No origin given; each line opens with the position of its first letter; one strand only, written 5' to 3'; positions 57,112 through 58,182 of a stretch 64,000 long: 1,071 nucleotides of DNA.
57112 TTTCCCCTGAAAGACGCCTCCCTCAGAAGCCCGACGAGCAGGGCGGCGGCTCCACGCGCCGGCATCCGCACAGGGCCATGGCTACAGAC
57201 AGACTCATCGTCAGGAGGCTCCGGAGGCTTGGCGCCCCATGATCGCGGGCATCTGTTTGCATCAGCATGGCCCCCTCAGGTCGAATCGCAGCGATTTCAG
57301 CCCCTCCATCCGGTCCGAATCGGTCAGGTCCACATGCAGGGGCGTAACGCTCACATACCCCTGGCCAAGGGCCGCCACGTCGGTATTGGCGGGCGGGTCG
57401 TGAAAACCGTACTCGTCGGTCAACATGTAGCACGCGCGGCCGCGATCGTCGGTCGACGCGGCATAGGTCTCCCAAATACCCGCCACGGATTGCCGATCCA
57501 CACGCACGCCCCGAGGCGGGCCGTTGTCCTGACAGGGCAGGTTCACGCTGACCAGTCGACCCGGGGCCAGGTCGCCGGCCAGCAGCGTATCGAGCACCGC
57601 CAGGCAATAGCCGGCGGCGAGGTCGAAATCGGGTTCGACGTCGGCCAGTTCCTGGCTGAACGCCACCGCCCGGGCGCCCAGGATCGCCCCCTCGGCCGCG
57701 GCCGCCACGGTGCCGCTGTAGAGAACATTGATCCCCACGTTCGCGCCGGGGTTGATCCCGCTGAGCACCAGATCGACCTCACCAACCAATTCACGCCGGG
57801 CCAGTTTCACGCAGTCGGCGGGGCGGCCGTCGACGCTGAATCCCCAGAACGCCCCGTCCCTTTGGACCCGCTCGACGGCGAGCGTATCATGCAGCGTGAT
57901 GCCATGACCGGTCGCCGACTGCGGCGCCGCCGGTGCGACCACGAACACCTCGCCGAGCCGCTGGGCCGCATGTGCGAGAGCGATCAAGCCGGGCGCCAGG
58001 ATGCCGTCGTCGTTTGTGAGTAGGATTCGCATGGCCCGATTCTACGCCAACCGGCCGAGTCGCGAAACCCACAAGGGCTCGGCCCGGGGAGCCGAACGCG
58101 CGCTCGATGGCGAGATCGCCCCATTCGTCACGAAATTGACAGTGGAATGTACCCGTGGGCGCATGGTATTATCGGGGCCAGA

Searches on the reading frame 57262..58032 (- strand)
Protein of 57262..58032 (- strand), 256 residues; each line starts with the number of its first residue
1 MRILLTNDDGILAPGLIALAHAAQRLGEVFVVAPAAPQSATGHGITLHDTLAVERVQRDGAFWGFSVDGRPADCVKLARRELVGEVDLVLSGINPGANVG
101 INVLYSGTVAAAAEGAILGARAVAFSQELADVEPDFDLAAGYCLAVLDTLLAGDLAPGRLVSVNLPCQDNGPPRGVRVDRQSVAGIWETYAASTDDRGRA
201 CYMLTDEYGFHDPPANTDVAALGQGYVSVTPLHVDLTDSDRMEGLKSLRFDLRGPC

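Call 68: search_protein_families(library=pfam, proteins=[window:57262-58032:-], max_evalue=0.001)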
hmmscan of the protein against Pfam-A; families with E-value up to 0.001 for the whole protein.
window:57262-58032:- (256 aa): 1 family
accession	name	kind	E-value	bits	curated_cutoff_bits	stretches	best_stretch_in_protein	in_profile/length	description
PF01975.23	SurE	-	5.3e-52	176.8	22.1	1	3-182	1-183/189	Survival protein SurE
